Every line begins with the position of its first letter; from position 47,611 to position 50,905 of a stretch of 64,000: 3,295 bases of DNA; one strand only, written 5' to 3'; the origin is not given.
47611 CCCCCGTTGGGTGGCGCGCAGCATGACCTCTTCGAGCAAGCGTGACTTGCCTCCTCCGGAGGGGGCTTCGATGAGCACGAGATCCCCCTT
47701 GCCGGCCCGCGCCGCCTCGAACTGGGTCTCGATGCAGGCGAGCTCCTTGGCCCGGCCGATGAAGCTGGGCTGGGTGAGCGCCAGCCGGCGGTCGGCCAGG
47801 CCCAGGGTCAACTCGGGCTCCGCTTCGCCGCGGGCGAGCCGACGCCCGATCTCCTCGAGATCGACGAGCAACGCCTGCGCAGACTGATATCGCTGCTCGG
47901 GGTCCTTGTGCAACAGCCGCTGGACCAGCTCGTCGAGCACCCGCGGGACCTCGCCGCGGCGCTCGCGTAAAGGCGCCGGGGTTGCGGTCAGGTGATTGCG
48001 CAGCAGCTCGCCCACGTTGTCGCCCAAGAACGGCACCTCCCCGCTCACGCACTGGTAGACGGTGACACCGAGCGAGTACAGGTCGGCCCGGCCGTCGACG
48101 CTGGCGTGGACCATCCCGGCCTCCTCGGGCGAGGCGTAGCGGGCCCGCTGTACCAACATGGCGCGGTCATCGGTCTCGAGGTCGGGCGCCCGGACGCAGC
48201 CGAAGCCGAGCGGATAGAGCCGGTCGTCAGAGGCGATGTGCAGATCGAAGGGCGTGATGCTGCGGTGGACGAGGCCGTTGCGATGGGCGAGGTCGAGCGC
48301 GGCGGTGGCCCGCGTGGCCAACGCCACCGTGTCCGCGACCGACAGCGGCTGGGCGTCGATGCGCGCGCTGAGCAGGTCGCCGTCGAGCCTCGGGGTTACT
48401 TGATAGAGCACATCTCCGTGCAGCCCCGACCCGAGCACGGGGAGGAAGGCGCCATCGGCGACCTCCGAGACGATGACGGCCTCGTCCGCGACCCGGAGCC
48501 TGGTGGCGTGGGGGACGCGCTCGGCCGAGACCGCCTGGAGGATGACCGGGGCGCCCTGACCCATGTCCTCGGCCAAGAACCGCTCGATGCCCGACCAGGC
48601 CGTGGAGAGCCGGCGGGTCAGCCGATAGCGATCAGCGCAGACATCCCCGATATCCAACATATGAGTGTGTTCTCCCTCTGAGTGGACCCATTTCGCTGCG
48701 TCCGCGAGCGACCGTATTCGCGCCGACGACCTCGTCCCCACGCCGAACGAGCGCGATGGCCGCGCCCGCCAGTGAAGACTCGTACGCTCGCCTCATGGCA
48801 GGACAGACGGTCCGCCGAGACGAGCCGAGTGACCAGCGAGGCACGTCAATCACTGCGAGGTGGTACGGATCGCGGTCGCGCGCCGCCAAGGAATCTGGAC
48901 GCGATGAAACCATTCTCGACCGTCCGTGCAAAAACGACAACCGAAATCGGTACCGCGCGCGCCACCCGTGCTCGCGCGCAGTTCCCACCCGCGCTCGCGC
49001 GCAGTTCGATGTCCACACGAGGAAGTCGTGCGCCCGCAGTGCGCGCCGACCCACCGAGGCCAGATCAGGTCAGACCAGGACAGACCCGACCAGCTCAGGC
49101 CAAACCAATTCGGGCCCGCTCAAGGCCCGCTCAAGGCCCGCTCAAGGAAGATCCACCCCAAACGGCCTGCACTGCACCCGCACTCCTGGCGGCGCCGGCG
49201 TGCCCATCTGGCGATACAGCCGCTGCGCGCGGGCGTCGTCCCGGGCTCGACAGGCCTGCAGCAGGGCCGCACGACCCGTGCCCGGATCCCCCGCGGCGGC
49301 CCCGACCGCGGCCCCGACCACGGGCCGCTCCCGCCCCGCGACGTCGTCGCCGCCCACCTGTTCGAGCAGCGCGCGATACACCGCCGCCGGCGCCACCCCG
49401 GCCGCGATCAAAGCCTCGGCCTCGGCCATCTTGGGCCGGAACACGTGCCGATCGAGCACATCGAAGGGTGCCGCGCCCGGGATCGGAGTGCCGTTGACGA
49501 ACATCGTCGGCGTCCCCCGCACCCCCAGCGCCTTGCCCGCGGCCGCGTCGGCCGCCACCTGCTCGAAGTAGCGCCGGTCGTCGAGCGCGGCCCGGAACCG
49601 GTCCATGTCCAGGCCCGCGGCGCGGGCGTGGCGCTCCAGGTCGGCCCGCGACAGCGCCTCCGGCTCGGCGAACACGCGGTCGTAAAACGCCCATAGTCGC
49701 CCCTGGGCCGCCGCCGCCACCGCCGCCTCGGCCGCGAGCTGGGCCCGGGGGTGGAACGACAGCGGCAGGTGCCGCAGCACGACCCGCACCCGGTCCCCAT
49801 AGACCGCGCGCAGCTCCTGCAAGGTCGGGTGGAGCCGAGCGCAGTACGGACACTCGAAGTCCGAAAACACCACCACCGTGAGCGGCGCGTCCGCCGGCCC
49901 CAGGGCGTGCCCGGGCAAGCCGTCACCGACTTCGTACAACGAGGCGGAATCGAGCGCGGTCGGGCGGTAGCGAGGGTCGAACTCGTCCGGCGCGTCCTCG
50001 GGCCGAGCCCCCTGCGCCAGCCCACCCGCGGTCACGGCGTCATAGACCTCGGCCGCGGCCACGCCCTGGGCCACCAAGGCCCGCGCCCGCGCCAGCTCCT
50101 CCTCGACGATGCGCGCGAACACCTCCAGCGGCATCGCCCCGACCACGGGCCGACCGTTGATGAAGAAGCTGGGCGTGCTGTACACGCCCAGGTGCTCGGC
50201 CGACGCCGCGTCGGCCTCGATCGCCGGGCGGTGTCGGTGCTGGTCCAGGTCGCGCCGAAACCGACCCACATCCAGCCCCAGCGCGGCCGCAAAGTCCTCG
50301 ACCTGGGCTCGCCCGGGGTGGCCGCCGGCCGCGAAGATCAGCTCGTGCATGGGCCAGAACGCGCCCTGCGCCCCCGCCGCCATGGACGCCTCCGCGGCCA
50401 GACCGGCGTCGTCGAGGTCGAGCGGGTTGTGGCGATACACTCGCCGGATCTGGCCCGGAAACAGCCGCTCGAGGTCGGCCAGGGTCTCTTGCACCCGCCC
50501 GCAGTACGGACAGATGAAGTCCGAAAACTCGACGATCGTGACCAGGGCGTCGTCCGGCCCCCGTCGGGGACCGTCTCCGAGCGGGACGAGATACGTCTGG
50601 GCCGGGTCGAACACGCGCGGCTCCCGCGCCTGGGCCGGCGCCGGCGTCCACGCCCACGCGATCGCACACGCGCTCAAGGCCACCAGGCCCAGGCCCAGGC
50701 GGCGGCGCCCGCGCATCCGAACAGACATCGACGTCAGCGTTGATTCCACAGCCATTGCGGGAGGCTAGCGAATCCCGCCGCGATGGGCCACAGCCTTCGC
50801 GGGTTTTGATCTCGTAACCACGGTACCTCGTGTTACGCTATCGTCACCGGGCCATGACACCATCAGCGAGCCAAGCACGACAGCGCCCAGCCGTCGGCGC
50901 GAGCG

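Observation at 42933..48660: PilZ gene upstream of a 1714-aa pseudokinase-AAA-TPR-GAF-histidine kinase hybrid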

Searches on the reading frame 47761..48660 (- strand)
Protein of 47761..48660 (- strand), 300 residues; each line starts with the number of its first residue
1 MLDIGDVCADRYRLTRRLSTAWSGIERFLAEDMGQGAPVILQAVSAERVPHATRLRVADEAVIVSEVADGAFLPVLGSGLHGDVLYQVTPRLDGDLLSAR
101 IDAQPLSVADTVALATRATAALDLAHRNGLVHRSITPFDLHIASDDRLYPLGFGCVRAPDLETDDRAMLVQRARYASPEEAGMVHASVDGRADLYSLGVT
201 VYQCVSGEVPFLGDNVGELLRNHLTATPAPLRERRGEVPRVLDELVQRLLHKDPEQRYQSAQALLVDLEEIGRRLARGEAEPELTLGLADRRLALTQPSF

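Call 6: search_solved_structures(query=window:47761-48660:-, max_evalue=0.01, show_alignments=3)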
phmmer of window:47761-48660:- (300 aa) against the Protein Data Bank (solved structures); distinct sequences matched with E-value up to 0.01: 692 (the best 60 are shown).
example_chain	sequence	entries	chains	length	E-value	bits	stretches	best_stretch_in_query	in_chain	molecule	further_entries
3f61_A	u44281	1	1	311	2.8e-25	92.5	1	9-271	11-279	Serine/threonine-protein kinase pknB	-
6i2p_A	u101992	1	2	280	3.5e-25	92.1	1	9-270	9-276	Serine/threonine-protein kinase PknB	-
3ori_A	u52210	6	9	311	4.9e-25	91.7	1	9-271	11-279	Serine/threonine protein kinase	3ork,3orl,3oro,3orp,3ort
3orm_A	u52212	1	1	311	5.6e-25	91.5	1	10-271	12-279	Serine/threonine protein kinase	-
1mru_A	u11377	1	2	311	7.1e-25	91.1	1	10-271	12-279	Probable serine/threonine-protein kinase pknB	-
5u94_A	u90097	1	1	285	8.5e-25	90.9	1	10-270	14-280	Serine/threonine-protein kinase PknB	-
6b2p_A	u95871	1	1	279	8.9e-25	90.8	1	10-270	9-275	Serine/threonine-protein kinase PknB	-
3f69_A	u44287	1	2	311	1.1e-24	90.5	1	9-271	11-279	Serine/threonine-protein kinase pknB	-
1o6y_A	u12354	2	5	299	1.1e-24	90.5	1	10-270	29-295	SERINE/THREONINE-PROTEIN KINASE PKNB | Probable serine/threonine-protein kinase pknB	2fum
2h34_A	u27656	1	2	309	4.6e-20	75.3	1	12-261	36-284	Serine/threonine-protein kinase pknE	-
9ymt_A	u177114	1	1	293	1.5e-19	73.6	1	4-271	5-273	Serine/Threonine Kinase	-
4eqm_A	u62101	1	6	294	1.5e-19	73.6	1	4-271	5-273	Protein kinase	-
6b2q_A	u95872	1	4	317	2.9e-19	72.7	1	5-275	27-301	Serine/threonine-protein kinase PknA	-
4ow8_A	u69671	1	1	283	3.4e-19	72.5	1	5-262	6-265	Serine/threonine-protein kinase PknA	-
9tmq_A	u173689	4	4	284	3.4e-19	72.5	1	5-262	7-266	Serine/threonine-protein kinase PknA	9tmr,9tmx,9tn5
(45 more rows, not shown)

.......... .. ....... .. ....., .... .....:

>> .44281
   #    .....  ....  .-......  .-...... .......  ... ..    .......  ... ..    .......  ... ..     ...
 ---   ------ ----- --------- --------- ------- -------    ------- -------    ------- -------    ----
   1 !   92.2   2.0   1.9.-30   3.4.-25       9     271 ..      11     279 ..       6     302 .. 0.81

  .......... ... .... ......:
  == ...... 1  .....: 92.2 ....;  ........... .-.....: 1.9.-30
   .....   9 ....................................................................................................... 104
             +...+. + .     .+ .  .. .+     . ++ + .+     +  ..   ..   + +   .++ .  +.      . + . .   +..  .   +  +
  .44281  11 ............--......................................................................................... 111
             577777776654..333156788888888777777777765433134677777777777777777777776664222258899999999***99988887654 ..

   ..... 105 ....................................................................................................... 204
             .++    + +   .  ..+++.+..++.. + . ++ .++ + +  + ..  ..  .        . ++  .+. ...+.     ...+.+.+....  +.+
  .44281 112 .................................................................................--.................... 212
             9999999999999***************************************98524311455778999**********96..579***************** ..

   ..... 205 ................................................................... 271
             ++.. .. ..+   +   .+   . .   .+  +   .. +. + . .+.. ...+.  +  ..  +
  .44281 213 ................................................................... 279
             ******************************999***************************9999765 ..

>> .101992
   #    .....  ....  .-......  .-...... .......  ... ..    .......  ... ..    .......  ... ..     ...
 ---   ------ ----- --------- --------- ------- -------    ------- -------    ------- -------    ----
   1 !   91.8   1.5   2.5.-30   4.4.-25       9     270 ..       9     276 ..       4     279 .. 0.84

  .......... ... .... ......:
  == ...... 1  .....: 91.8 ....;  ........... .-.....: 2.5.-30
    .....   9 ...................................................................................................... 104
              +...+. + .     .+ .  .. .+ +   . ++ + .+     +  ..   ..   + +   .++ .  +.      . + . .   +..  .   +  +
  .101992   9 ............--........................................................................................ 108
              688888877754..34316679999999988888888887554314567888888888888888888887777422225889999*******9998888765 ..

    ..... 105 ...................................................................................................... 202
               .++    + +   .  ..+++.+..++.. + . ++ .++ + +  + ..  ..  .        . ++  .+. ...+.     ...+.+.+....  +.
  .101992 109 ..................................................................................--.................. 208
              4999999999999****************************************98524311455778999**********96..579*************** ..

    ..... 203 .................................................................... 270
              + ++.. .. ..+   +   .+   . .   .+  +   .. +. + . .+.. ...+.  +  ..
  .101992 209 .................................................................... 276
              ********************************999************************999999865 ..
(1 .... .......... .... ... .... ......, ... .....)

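Call 75: search_protein_representatives(protein=window:47791-48660:-)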
Query: 290 residues. Proteins with E-value up to 0.001 (for the whole library): 618610; up to 1e-10: 271183; up to 1e-30: 845. The best 150 are listed.
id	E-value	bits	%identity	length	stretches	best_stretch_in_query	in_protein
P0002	1.7e-147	506.5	81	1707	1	1-290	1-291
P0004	5.5e-90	317.8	55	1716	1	1-290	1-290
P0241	5.4e-80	285.1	30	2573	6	74-275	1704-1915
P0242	8.9e-74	264.7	26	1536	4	11-276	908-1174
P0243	4.6e-72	259.0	30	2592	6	11-267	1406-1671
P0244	2.4e-67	243.6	31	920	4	53-270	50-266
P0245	8.6e-66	238.5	31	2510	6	9-272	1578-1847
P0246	8.9e-59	215.5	33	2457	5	80-275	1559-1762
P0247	1.2e-58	215.1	27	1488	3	9-271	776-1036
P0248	2.4e-58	214.0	31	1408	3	66-271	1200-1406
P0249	6.9e-58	212.6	24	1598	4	28-276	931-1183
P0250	1.1e-57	211.9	29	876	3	10-272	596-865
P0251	1.4e-56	208.2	32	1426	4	103-283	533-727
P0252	1.2e-54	201.9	28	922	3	84-266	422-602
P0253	1.4e-54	201.7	28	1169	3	56-272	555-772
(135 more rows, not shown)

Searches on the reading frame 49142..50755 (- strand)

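Call 13: search_protein_families(library=pfam, proteins=[window:49142-50755:-], max_evalue=0.01)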
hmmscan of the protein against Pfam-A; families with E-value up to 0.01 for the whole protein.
window:49142-50755:- (537 aa): 9 families
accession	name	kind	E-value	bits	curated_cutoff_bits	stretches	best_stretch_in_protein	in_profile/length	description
PF13462.12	Thioredoxin_4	-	1.1e-46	159.5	23.2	2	282-432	5-157/165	Thioredoxin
PF01323.26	DSBA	-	1e-45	156.3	25.6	2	293-437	1-189/191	DSBA-like thioredoxin domain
PF13098.12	Thioredoxin_2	-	3.7e-12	47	27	1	293-435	8-101/104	Thioredoxin-like domain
PF13743.12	Thioredoxin_5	-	1.6e-06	28.5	27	0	151-199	115-163/186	Thioredoxin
PF13728.12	TraF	-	1.6e-05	25.3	23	0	294-326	133-165/224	F plasmid transfer operon protein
PF00462.30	Glutaredoxin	-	2.6e-05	24.8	22.9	0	294-319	1-26/60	Glutaredoxin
PF13192.12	Thioredoxin_3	-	0.00035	21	24.8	0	185-211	41-68/76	Thioredoxin domain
PF24440.1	DUF7559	-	0.0015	19.2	27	0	76-89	32-45/52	Family of unknown function (DUF7559)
PF13912.12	zf-C2H2_6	-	0.0096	16.3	25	0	300-316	2-18/27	C2H2-type zinc finger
